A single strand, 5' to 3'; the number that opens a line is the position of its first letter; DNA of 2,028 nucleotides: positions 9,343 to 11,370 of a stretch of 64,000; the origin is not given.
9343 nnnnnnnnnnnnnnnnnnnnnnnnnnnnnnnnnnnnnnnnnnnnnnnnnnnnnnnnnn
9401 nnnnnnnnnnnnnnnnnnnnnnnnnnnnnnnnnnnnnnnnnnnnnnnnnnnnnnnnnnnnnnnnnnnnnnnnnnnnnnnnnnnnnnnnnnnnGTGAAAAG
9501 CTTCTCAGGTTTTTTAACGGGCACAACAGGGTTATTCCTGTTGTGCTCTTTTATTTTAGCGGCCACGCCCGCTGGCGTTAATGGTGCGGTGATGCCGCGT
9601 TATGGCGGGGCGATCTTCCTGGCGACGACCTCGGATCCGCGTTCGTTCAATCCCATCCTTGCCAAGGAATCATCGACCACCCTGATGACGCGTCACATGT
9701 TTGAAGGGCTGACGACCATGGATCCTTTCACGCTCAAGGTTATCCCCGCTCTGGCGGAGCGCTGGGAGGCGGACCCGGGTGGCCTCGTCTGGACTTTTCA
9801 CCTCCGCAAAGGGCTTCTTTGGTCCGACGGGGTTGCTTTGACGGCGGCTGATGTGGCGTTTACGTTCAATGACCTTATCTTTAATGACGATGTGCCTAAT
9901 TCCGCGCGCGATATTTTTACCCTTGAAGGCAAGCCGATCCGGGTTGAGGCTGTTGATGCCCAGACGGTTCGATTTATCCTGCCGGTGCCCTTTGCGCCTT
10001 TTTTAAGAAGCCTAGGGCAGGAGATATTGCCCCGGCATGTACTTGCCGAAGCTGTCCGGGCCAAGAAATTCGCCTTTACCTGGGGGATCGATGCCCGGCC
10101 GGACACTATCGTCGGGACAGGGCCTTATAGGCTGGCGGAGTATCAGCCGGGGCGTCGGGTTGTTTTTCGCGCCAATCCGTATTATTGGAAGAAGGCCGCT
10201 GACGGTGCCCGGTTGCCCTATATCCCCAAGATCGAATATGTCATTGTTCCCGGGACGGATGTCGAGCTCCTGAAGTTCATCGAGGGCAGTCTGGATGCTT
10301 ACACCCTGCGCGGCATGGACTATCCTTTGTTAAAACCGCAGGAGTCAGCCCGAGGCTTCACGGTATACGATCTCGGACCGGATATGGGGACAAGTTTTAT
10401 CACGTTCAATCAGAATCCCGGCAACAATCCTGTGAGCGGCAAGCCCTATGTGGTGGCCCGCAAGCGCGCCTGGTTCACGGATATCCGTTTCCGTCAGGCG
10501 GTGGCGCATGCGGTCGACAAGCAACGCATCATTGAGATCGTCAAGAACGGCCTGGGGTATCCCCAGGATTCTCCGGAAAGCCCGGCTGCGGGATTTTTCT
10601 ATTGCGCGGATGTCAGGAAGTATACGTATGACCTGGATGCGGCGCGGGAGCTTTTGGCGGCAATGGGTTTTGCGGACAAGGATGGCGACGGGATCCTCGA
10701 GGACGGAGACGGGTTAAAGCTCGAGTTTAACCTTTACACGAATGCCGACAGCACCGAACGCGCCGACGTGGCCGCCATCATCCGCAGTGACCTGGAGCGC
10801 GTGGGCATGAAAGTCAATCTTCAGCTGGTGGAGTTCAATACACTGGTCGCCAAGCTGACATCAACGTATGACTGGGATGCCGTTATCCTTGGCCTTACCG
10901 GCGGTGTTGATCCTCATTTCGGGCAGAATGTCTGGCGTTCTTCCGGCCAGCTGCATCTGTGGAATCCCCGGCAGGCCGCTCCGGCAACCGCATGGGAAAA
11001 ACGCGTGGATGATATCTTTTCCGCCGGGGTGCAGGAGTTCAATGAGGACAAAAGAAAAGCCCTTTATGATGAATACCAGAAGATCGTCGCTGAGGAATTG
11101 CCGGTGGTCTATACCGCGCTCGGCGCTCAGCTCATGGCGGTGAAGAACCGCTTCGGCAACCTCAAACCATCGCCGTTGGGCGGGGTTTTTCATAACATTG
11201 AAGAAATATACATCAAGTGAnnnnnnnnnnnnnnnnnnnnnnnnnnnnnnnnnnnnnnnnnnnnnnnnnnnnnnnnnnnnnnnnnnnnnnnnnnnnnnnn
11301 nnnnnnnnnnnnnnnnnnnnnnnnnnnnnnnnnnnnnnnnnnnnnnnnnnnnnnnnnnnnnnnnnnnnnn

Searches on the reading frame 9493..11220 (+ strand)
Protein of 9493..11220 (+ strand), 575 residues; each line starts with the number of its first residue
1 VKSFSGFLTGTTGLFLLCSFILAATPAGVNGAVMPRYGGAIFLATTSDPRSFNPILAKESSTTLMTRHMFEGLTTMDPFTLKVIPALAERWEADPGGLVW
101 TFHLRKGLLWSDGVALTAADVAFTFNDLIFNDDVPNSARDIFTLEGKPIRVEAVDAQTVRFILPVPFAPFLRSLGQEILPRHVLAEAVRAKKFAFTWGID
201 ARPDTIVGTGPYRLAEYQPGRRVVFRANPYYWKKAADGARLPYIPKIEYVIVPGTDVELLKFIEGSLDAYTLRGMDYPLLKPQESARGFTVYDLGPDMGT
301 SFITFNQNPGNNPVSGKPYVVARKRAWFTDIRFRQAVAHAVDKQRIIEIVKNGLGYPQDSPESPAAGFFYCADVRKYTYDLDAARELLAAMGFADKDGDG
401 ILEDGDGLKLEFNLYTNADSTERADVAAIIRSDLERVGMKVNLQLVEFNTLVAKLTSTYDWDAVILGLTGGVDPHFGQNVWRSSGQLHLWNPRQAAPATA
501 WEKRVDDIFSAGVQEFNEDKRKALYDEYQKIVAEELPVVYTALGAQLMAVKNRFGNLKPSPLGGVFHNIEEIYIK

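Call 10: search_protein_families(library=pfam, proteins=[window:9493-11220:+])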
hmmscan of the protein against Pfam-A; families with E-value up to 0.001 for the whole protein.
window:9493-11220:+ (575 aa): 1 family
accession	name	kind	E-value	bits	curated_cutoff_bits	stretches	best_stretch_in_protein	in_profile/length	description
PF00496.27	SBP_bac_5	-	2.5e-81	274.1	32.4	1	82-479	1-358/368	Bacterial extracellular solute-binding proteins, family 5 Middle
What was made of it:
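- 9493..11220 (+): Solute-binding protein gene (SBP_bac_5), the first gene of an Opp/Dpp-type ABC operon. It lies upstream of the spacer. Pfam PF00496, E 2.5e-81 (call 10).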

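Call 40: find_homologous_proteins(query=window:9493-11217:+, max_evalue=1e-100)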
Query window:9493-11217:+ (575 aa): 1357 proteins with E <= 1e-100 among 8000 candidates; the best 120 are listed.
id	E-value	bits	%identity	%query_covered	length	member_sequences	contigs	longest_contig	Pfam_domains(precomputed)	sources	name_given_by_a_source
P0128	0.0e+0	1317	99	100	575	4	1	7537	PF00496.28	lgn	-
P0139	0.0e+0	1082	81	100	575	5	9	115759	PF00496.28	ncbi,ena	-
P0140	0.0e+0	1053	80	97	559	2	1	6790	PF00496.28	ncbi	ncbi:MAG: ABC transporter substrate-binding protein [Candidatus Omnitrophota bacterium]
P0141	0.0e+0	1026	77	99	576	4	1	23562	PF00496.28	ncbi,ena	-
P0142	1.1e-295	1000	74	100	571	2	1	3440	PF00496.28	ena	-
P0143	1.3e-294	997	74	100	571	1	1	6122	PF00496.28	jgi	jgi:peptide/nickel transport system substrate-binding protein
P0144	1.4e-293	993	74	100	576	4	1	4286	PF00496.28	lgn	-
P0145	1.8e-293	993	73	100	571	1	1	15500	PF00496.28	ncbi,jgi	-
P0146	7.3e-293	991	74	100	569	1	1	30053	PF00496.28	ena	-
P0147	2.9e-292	989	73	100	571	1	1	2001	PF00496.28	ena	-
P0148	5.8e-292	988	74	99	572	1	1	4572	PF00496.28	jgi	jgi:peptide/nickel transport system substrate-binding protein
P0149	5.6e-290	981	74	100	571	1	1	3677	PF00496.28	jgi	-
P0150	8.6e-290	981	74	97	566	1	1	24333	PF00496.28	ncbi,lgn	-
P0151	8.7e-290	981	74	100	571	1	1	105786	PF00496.28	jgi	jgi:peptide/nickel transport system substrate-binding protein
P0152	1.1e-289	980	74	100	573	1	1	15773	PF00496.28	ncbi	ncbi:MAG: ABC transporter substrate-binding protein [Candidatus Omnitrophota bacterium]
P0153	2.6e-289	979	75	98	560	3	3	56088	PF00496.28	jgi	jgi:peptide/nickel transport system substrate-binding protein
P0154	4.1e-289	979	72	99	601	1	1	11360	PF00496.28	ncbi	-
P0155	4.4e-289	978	76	97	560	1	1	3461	PF00496.28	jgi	jgi:peptide/nickel transport system substrate-binding protein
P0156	1.6e-288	977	74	98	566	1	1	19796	PF00496.28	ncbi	-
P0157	1.7e-279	947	71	98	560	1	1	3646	PF00496.28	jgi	jgi:peptide/nickel transport system substrate-binding protein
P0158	1.3e-270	917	67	100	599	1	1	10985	PF00496.28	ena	-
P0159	2.9e-267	906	67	100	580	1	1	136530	PF00496.28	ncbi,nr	ncbi:MAG: ABC transporter substrate-binding protein [Candidatus Omnitrophica bacterium]|nr:ABC trans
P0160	8.8e-267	905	68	99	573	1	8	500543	PF00496.28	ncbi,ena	-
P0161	8.8e-267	905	70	94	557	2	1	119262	PF00496.28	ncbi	ncbi:MAG: ABC transporter substrate-binding protein [Candidatus Omnitrophota bacterium]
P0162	6.0e-266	902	66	100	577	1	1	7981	PF00496.28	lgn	-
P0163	4.6e-265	899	67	99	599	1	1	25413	PF00496.28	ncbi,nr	ncbi:MAG: ABC transporter substrate-binding protein [Candidatus Omnitrophica bacterium]|nr:ABC trans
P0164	9.9e-264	895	68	98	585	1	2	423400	PF00496.28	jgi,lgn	jgi:peptide/nickel transport system substrate-binding protein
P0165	2.5e-262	890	70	94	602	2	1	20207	PF00496.28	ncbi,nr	ncbi:MAG: ABC transporter substrate-binding protein [Candidatus Omnitrophica bacterium]|nr:ABC trans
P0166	1.5e-261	887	67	100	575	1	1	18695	PF00496.28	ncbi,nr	ncbi:MAG: ABC transporter substrate-binding protein [Candidatus Omnitrophica bacterium]|nr:ABC trans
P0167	2.4e-261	887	66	99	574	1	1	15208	PF00496.28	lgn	-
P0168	2.4e-260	884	68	96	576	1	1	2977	PF00496.28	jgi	jgi:peptide/nickel transport system substrate-binding protein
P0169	3.8e-260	883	66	99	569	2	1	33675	PF00496.28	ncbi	-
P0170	1.9e-257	874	66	98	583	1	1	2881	PF00496.28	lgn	-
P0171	6.7e-257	872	68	94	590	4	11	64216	PF00496.28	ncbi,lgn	-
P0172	1.2e-256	871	66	98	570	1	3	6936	PF00496.28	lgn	-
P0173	3.2e-256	870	66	98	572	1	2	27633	PF00496.28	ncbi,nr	ncbi:MAG: ABC transporter substrate-binding protein [Candidatus Omnitrophica bacterium]|nr:ABC trans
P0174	7.8e-256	869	66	98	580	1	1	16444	PF00496.28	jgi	jgi:peptide/nickel transport system substrate-binding protein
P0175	2.8e-255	867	65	98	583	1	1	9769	PF00496.28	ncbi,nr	ncbi:MAG: ABC transporter substrate-binding protein [Elusimicrobia bacterium]|nr:ABC transporter sub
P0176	1.1e-253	862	66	94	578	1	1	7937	PF00496.28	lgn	-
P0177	9.0e-253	859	66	97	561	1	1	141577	PF00496.28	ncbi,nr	ncbi:MAG: ABC transporter substrate-binding protein [Candidatus Omnitrophica bacterium]|nr:ABC trans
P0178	2.3e-252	857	64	99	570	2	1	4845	PF00496.28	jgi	-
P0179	1.2e-251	855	65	98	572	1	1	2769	PF00496.28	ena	-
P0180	3.4e-250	850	63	99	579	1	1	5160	PF00496.28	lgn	-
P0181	4.4e-250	850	64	99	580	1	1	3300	PF00496.28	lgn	-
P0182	2.6e-248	844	66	94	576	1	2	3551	PF00496.28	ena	-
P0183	5.1e-248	843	64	98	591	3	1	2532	PF00496.28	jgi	jgi:peptide/nickel transport system substrate-binding protein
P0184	2.3e-247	841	63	99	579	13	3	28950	PF00496.28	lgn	-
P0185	6.5e-246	836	66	94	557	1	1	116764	PF00496.28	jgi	jgi:peptide/nickel transport system substrate-binding protein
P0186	1.1e-245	835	62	100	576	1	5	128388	PF00496.28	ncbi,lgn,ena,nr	ncbi:MAG: hypothetical protein A3D87_03220 [Omnitrophica WOR_2 bacterium RIFCSPHIGHO2_02_FULL_50_17]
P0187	8.3e-245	832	70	88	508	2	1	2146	PF00496.28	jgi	jgi:peptide/nickel transport system substrate-binding protein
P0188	1.4e-244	832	62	100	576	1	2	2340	PF00496.28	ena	-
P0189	1.9e-244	831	62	98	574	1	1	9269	PF00496.28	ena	-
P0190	4.8e-243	826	63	94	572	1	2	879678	PF00496.28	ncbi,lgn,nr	ncbi:MAG: ABC transporter substrate-binding protein [Candidatus Omnitrophota bacterium]|nr:ABC trans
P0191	8.0e-243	826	63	94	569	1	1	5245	PF00496.28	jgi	jgi:peptide/nickel transport system substrate-binding protein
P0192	9.5e-243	825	65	94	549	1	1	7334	PF00496.28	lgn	-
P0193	4.8e-242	823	62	99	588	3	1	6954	PF00496.28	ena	-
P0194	3.3e-241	820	65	93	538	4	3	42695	PF00496.28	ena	-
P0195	4.5e-241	820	63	97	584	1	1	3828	PF00496.28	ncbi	-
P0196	4.7e-241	820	63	97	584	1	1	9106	PF00496.28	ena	-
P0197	5.5e-241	820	63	98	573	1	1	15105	PF00496.28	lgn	-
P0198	1.4e-240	818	62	99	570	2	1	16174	PF00496.28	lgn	-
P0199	1.8e-240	818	61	98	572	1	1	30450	PF00496.28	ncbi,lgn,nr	ncbi:MAG: ABC transporter substrate-binding protein [Candidatus Omnitrophica bacterium]|nr:ABC trans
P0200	2.6e-239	814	61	99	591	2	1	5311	PF00496.28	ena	-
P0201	2.7e-239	814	62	97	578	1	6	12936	PF00496.28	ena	-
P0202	4.8e-239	813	60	98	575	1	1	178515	PF00496.28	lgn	-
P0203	6.3e-239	813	62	98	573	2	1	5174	PF00496.28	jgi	jgi:peptide/nickel transport system substrate-binding protein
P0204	9.0e-239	812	61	100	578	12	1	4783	PF00496.28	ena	-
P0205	1.0e-238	812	62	98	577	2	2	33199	PF00496.28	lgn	-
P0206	1.2e-238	812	61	96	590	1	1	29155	PF00496.28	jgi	jgi:peptide/nickel transport system substrate-binding protein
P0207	3.0e-238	811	62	100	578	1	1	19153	PF00496.28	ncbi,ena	-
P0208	3.1e-238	810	63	95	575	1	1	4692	PF00496.28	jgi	-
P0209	1.1e-237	809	61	95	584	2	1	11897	PF00496.28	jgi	-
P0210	1.8e-237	808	62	94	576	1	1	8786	PF00496.28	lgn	-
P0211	2.2e-237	808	61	99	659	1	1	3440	PF00496.28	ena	-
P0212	3.5e-237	807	61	94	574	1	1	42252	PF00496.28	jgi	jgi:peptide/nickel transport system substrate-binding protein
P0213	3.5e-237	807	61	97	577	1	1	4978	PF00496.28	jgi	-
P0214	6.6e-237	806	62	94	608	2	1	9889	PF00496.28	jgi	-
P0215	1.1e-236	805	64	94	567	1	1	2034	PF00496.28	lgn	-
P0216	1.1e-236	805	64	94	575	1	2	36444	PF00496.28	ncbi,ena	-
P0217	1.5e-236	805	60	100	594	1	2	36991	PF00496.28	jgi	jgi:peptide/nickel transport system substrate-binding protein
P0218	2.1e-236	804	62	98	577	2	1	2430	PF00496.28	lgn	-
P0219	2.1e-236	804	63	93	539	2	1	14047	PF00496.28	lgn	-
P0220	3.3e-236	804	58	98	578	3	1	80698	PF00496.28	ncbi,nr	ncbi:MAG: hypothetical protein A2Z81_09940 [Omnitrophica WOR_2 bacterium GWA2_45_18]|nr:MAG: hypothe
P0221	3.6e-236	804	63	94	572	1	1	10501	PF00496.28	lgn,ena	-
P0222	6.0e-236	803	62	94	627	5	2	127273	PF00496.28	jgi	-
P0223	6.0e-236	803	63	93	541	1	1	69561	PF00496.28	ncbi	-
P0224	7.0e-236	803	61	98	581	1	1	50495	PF00496.28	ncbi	-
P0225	1.4e-235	802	61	98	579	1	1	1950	PF00496.28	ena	-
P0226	1.9e-235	801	62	96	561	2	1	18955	PF00496.28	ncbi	-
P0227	2.1e-235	801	62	96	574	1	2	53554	PF00496.28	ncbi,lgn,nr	ncbi:MAG: ABC transporter substrate-binding protein [Candidatus Omnitrophica bacterium]|nr:ABC trans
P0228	7.8e-235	799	60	97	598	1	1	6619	PF00496.28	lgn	-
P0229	8.0e-235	799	60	100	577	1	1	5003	PF00496.28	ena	-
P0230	8.9e-235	799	62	94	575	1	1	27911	PF00496.28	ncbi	-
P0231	1.9e-234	798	61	99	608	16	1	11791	PF00496.28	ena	-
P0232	1.9e-234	798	60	98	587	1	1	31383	PF00496.28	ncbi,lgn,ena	-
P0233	3.1e-234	797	63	95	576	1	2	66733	PF00496.28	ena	-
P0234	3.5e-234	797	60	98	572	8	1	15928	PF00496.28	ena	-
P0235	4.8e-234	797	60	98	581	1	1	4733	PF00496.28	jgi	-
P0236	5.1e-234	797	63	94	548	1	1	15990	PF00496.28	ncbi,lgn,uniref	ncbi:Oligopeptide ABC transporter, periplasmic oligopeptide-binding protein OppA (TC 3.A.1.5.1) [hyd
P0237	1.1e-233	796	60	97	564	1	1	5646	PF00496.28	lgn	-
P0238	1.1e-233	796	62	94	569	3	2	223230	PF00496.28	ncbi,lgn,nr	ncbi:MAG TPA: ABC transporter substrate-binding protein [Candidatus Omnitrophota bacterium]|nr:ABC t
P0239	1.1e-233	795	60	100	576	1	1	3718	PF00496.28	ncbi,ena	-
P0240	1.2e-233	795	60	98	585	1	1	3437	PF00496.28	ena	-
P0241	1.5e-233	795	59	97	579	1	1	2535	PF00496.28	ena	-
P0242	1.8e-233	795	61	94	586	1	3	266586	PF00496.28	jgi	-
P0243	2.4e-233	794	62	94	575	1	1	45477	PF00496.28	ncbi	-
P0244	3.1e-233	794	61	97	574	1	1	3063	PF00496.28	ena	-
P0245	3.1e-233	794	59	100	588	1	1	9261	PF00496.28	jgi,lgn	-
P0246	6.0e-233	793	59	99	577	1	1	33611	PF00496.28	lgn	-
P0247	7.3e-233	793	61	95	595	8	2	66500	PF00496.28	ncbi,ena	-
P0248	9.8e-233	792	60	98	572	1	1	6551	PF00496.28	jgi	-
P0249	9.9e-233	792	60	98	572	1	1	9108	PF00496.28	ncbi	-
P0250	1.2e-232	792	63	94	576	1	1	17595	PF00496.28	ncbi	-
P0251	2.4e-232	791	60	95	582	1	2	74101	PF00496.28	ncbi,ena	-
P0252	3.4e-232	791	62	94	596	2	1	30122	PF00496.28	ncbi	-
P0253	3.4e-232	791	60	98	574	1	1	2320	PF00496.28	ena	-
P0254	8.0e-232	789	59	98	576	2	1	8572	PF00496.28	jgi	jgi:peptide/nickel transport system substrate-binding protein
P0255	8.7e-232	789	60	95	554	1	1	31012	PF00496.28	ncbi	ncbi:ABC transporter substrate-binding protein [Candidatus Omnitrophota bacterium]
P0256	8.9e-232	789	59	100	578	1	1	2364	PF00496.28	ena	-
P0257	1.3e-231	789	59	98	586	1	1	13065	PF00496.28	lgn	-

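Call 41: find_encoding_contigs(protein=P0140, flank=4000, max_places=3)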
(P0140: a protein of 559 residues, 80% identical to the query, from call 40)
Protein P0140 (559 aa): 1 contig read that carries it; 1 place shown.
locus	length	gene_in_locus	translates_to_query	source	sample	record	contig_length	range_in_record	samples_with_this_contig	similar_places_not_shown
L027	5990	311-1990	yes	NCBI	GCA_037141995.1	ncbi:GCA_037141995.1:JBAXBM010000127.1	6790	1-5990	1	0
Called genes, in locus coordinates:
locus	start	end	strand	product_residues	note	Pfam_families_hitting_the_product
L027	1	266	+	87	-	?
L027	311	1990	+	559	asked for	PF00496:SBP_bac_5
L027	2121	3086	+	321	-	PF19300:BPD_transp_1_N, PF00528:BPD_transp_1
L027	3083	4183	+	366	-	PF12911:OppC_N, PF00528:BPD_transp_1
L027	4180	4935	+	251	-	PF00005:ABC_tran, PF13304:AAA_21 (faint)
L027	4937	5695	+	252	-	PF00005:ABC_tran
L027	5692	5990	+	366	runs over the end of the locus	?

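Call 42: find_encoding_contigs(protein=P0141, flank=4000, max_places=3)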
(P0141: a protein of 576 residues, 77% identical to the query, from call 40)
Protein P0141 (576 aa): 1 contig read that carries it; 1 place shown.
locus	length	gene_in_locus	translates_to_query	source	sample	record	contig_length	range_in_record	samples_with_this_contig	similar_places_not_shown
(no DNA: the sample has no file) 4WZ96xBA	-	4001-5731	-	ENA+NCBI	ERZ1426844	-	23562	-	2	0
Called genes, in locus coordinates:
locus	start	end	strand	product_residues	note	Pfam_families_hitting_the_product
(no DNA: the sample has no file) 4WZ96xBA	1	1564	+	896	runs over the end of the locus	-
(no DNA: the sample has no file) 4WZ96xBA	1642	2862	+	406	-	PF00162:PGK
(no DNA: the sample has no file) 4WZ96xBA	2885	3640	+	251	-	PF00121:TIM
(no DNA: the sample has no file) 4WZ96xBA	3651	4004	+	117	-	PF03840:SecG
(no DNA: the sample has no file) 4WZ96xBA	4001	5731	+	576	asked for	PF00496:SBP_bac_5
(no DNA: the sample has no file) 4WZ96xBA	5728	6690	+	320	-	PF19300:BPD_transp_1_N, PF00528:BPD_transp_1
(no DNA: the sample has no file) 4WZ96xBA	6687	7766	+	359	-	PF12911:OppC_N, PF00528:BPD_transp_1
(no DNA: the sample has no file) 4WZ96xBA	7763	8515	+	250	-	PF00005:ABC_tran, PF02463:SMC_N (faint), PF13304:AAA_21 (weak)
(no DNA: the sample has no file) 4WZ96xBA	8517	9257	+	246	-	PF00005:ABC_tran, PF08352:oligo_HPY (weak)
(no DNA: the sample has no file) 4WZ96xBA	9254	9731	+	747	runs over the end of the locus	PF13428:TPR_14 (faint), PF14559:TPR_19 (faint)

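Call 64: find_encoding_contigs(protein=P0151, flank=3000, max_places=2)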
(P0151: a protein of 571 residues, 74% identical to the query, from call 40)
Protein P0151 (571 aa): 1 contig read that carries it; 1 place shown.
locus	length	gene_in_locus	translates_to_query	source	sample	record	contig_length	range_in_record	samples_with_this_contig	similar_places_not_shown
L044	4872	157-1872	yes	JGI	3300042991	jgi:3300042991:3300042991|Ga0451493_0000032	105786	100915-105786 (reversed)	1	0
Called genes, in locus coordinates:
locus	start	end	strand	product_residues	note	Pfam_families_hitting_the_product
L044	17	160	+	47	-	-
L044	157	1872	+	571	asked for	PF00496:SBP_bac_5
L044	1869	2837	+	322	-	PF19300:BPD_transp_1_N, PF00528:BPD_transp_1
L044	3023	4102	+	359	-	PF12911:OppC_N, PF00528:BPD_transp_1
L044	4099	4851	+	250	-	PF00005:ABC_tran, PF02463:SMC_N (faint), PF13304:AAA_21 (faint)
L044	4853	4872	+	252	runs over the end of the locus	PF00005:ABC_tran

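Call 65: find_encoding_contigs(protein=P0153, flank=3000, max_places=3)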
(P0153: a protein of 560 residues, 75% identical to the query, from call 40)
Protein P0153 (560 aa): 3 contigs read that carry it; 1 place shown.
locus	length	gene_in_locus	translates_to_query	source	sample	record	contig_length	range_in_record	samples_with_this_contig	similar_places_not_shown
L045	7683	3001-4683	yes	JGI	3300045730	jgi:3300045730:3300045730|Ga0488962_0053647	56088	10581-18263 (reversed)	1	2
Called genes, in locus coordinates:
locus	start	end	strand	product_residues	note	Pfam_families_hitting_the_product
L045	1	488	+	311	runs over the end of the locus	PF01370:Epimerase, PF02719:Polysacc_synt_2 (faint), PF04321:RmlD_sub_bind, PF16363:GDP_Man_Dehyd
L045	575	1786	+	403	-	PF00162:PGK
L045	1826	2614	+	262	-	PF00121:TIM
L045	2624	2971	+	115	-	PF03840:SecG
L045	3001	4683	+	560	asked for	PF00496:SBP_bac_5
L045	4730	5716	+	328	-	PF19300:BPD_transp_1_N, PF00528:BPD_transp_1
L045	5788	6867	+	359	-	PF12911:OppC_N, PF00528:BPD_transp_1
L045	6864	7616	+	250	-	PF00005:ABC_tran, PF02463:SMC_N (faint), PF13304:AAA_21 (weak)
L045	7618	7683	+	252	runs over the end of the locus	PF00005:ABC_tran, PF13401:AAA_22 (faint), PF08352:oligo_HPY (weak)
